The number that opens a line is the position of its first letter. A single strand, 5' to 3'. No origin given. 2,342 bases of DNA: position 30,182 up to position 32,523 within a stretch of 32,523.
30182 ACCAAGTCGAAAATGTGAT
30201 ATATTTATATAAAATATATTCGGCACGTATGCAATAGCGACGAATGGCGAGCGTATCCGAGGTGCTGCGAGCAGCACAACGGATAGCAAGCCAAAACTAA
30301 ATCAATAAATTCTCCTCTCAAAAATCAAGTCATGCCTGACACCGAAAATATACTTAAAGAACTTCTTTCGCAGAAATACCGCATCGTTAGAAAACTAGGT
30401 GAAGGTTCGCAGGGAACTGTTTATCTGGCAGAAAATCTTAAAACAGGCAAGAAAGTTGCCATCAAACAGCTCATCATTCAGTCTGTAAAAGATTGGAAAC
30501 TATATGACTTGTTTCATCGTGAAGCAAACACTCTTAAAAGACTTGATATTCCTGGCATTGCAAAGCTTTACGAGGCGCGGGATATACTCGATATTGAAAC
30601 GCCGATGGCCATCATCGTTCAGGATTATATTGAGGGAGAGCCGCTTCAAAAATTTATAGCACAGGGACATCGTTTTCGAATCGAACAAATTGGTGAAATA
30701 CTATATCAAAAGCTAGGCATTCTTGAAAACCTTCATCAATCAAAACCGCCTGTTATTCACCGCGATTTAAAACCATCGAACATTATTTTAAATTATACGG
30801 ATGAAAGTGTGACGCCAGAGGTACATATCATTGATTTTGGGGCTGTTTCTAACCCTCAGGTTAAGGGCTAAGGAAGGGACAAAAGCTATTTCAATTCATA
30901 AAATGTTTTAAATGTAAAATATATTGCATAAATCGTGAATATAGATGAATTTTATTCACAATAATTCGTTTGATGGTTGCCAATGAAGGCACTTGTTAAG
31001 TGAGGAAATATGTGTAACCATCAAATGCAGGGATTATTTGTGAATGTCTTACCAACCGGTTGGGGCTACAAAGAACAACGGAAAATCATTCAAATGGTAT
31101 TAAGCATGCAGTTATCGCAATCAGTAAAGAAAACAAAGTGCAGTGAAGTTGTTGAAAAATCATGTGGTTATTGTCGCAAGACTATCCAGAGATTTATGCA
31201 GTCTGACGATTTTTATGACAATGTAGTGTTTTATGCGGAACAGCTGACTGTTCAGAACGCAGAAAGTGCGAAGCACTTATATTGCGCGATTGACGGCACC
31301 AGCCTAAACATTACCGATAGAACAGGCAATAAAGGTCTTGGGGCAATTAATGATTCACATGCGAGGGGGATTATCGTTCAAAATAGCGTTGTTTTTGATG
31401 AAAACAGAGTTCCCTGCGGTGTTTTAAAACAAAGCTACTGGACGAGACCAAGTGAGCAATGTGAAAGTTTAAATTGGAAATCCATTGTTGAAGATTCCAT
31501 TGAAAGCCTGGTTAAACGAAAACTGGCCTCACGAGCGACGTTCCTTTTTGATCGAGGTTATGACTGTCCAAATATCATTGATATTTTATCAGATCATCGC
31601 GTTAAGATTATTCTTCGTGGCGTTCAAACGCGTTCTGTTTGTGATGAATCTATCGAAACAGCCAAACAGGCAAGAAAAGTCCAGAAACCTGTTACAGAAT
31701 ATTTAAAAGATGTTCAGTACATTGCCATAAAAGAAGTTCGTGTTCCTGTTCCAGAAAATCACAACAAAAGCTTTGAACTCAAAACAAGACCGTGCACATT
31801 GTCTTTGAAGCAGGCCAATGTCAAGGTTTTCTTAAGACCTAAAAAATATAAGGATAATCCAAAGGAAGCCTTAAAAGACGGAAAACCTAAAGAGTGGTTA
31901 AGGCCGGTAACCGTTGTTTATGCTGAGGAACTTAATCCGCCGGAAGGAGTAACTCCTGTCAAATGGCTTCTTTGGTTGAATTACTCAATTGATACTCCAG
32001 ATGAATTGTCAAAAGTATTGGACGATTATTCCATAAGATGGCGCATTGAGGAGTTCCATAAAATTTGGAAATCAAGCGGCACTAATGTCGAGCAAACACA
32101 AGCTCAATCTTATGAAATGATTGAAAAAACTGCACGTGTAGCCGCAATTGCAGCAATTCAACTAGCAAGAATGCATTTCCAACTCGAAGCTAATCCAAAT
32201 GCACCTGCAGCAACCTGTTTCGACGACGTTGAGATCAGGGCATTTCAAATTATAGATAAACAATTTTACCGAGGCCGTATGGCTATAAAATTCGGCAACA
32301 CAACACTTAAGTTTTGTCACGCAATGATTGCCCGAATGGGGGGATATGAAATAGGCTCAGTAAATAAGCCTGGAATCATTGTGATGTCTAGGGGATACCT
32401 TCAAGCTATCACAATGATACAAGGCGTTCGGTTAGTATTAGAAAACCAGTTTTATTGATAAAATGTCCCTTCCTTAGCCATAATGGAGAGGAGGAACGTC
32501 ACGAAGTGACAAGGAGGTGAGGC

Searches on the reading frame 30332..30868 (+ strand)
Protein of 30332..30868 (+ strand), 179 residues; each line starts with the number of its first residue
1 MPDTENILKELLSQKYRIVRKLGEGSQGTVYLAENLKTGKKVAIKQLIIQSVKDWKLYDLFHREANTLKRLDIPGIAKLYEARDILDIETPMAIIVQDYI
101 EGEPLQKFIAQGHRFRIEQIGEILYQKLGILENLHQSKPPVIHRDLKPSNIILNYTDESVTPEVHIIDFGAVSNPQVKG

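Call 8: search_protein_families(library=pfam, proteins=[window:30332-30868:+], max_evalue=0.01)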
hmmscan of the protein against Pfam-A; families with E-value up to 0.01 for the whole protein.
window:30332-30868:+ (179 aa): 3 families
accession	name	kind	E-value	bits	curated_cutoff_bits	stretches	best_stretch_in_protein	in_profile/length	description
PF00069.31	Pkinase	-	6.3e-28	98.3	31.7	1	16-173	1-146/263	Protein kinase domain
PF07714.23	PK_Tyr_Ser-Thr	-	3.4e-14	53.2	23.1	1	18-171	3-148/258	Protein tyrosine and serine/threonine kinase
PF03109.22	ABC1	-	1.2e-05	25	22.9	1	90-175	140-217/244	ABC1 atypical kinase-like domain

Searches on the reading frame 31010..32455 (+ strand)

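Call 8: search_protein_families(library=pfam, proteins=[window:31010-32455:+], max_evalue=0.01)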
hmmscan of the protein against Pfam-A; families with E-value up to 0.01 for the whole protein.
window:31010-32455:+ (482 aa): 1 family
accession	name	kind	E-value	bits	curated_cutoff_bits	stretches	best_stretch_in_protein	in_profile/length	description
PF01609.27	DDE_Tnp_1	-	1.2e-06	28.9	23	1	170-381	75-197/200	Transposase DDE domain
